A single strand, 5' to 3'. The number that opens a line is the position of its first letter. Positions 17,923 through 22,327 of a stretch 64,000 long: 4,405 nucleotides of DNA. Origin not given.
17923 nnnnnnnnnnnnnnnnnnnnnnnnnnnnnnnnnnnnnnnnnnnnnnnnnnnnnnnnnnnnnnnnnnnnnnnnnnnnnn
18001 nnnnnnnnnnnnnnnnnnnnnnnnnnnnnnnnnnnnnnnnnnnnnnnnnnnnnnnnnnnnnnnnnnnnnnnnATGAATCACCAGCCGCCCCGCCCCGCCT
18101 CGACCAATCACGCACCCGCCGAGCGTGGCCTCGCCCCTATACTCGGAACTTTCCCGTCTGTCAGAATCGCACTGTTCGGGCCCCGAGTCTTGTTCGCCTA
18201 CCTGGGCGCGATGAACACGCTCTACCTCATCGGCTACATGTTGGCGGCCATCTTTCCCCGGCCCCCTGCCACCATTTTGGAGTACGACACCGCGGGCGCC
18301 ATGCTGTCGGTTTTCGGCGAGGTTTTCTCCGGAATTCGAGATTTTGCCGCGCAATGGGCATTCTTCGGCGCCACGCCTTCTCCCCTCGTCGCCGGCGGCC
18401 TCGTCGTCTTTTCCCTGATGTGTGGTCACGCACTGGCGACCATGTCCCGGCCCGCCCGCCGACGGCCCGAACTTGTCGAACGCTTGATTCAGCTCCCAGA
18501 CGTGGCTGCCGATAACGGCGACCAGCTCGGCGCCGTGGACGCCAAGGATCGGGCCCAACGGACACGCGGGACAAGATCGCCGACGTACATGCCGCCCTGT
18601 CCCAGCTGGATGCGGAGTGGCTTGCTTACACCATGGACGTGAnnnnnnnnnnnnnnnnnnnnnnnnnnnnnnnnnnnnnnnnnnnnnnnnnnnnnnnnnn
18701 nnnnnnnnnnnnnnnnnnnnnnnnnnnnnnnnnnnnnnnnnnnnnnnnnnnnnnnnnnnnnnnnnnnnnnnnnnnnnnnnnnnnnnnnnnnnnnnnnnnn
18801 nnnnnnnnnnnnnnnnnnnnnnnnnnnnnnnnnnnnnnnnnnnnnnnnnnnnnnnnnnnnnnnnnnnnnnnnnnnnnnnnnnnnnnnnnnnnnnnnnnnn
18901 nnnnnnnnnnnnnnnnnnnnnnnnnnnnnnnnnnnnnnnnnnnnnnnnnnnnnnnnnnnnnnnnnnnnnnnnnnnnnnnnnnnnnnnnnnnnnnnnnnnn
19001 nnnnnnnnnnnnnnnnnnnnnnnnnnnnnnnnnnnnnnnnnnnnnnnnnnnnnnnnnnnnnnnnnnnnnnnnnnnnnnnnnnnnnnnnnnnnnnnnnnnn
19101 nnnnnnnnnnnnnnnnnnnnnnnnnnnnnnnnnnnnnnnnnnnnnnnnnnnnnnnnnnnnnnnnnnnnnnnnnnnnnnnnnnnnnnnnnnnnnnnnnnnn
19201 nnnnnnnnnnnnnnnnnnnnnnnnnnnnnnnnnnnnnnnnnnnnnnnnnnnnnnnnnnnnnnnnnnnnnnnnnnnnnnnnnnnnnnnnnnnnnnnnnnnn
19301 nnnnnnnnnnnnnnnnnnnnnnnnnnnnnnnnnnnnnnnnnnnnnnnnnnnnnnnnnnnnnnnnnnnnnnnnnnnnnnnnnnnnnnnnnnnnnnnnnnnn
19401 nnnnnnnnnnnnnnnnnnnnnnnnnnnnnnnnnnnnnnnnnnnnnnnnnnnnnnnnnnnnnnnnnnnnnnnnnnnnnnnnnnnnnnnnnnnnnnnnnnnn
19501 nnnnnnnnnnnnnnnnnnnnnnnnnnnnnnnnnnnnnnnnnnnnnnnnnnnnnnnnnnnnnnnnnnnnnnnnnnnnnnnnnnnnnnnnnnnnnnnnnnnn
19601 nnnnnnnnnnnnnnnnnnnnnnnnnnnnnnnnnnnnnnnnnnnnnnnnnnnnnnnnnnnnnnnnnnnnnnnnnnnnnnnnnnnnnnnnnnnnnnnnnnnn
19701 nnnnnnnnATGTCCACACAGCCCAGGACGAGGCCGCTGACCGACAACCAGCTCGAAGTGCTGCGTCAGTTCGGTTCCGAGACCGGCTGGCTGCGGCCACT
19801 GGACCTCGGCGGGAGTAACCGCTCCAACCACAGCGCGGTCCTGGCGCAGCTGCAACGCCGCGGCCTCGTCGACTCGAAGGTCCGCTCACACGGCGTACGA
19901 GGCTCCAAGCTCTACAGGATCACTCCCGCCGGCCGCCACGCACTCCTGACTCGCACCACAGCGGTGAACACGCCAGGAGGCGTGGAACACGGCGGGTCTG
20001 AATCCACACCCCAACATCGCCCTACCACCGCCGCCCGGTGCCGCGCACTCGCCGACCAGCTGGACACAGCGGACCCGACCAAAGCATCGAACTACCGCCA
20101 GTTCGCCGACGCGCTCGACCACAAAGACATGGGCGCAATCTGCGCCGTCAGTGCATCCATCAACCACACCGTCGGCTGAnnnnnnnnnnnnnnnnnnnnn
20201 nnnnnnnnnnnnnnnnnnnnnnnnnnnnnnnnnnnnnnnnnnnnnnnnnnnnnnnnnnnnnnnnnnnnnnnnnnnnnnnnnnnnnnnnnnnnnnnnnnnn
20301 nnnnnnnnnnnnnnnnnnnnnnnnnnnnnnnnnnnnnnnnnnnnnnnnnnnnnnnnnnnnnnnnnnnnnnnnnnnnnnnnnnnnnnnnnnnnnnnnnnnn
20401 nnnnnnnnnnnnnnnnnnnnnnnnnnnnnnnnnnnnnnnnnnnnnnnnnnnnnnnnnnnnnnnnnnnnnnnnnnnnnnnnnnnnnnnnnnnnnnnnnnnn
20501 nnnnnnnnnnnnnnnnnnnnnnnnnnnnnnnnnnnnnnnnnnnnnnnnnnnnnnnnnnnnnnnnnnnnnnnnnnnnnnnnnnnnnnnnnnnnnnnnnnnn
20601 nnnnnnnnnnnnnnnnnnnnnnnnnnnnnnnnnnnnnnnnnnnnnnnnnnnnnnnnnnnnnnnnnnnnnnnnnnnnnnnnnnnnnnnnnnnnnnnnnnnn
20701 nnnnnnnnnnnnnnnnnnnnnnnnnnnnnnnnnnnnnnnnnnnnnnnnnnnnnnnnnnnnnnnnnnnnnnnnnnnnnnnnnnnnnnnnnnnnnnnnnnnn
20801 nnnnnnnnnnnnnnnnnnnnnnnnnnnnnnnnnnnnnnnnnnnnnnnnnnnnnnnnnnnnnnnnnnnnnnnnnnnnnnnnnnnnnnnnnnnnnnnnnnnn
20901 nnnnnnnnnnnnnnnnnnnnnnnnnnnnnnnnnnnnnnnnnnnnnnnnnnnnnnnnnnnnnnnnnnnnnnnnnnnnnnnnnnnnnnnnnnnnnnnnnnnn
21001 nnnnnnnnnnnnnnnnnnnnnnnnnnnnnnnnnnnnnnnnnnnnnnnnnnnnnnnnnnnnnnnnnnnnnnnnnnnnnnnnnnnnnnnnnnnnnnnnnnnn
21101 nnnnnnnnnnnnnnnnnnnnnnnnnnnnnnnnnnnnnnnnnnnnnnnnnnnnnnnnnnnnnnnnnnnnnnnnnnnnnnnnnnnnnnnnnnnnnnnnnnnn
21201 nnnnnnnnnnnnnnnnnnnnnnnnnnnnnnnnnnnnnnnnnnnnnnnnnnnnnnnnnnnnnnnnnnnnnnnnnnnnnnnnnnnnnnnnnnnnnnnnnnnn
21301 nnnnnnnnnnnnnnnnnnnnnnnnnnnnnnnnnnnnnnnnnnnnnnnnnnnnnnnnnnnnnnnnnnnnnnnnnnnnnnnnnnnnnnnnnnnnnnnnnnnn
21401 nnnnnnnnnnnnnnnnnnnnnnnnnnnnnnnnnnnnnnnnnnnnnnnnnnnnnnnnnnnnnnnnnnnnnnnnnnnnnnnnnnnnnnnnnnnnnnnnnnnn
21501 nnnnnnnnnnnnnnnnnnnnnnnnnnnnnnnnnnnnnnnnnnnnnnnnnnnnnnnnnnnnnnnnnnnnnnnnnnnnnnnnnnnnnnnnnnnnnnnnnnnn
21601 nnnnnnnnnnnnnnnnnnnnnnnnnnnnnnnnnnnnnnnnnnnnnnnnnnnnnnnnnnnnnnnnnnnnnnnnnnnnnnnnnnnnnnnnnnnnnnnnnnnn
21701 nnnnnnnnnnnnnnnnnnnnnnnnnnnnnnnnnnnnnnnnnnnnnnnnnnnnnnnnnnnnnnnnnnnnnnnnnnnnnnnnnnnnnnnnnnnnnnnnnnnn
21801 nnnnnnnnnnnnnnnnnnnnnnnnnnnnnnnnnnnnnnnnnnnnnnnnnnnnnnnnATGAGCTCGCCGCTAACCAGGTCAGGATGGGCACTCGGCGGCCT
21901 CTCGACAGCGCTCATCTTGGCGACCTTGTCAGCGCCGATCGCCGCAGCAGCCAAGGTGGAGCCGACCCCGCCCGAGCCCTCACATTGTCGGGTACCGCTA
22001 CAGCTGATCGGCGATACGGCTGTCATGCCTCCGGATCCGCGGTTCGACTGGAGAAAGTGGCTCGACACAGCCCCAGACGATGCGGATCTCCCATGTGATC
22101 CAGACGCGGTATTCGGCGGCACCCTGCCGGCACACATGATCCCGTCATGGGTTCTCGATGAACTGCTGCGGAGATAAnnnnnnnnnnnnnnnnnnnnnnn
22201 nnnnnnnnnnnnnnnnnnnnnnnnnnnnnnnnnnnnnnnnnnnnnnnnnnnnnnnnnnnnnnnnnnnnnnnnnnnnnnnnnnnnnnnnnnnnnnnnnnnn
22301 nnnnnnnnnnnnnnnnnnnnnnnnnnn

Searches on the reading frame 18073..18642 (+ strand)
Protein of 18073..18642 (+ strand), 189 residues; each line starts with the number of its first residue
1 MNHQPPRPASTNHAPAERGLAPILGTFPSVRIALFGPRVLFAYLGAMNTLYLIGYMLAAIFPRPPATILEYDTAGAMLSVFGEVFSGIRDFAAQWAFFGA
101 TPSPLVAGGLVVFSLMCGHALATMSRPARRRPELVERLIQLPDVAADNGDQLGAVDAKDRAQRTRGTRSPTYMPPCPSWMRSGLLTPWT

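Call 7: search_protein_families(library=pfam, proteins=[window:18073-18642:+], max_evalue=0.01)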
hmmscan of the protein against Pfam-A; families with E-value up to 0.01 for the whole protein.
window:18073-18642:+ (189 aa): 0 families

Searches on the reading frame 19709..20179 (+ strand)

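Call 7: search_protein_families(library=pfam, proteins=[window:19709-20179:+], max_evalue=0.01)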
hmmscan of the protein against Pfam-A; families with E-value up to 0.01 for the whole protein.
window:19709-20179:+ (156 aa): 1 family
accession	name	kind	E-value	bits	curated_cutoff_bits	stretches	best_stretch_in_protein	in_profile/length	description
PF03551.20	PadR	-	0.00046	20.6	27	1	44-79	37-73/75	Transcriptional regulator PadR-like family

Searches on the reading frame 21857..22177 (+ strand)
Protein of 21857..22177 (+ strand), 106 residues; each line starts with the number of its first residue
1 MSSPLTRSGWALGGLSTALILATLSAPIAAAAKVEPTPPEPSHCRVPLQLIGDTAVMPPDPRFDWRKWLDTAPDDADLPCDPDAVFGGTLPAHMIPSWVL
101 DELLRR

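Call 34: search_protein_families(library=pfam, alignment_id=A1, max_evalue=0.001)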
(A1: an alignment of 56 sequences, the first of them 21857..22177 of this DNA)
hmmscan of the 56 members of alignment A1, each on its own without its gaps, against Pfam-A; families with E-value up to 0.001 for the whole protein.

A. member 1, window:21857-22177:+ (106 aa): 0 families

B. families by the number of members that match (of 56 scanned): 31 families (the first 25 are shown)
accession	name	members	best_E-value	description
PF13649.12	Methyltransf_25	2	3.7e-19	Methyltransferase domain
PF08241.18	Methyltransf_11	2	5.2e-18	Methyltransferase domain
PF13847.12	Methyltransf_31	2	2.4e-17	Methyltransferase domain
PF08242.18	Methyltransf_12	2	4.6e-15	Methyltransferase domain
PF01209.24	Ubie_methyltran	2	2.6e-12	ubiE/COQ5 methyltransferase family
PF13489.12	Methyltransf_23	2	4.4e-12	Methyltransferase domain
PF00067.27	p450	1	3e-65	Cytochrome P450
PF00899.27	ThiF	1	5.2e-23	ThiF family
PF00440.29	TetR_N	1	1.3e-13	Bacterial regulatory proteins, tetR family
PF02452.23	PemK_toxin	1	1.6e-13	PemK-like, MazF-like toxin of type II toxin-antitoxin system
PF12728.13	HTH_17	1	2.1e-12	Helix-turn-helix domain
PF13470.12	PIN_3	1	6.9e-11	PIN domain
PF02661.23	Fic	1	1.2e-10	Fic/DOC family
PF05724.17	TPMT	1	6.8e-10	Thiopurine S-methyltransferase (TPMT)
PF01381.28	HTH_3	1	8.3e-10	Helix-turn-helix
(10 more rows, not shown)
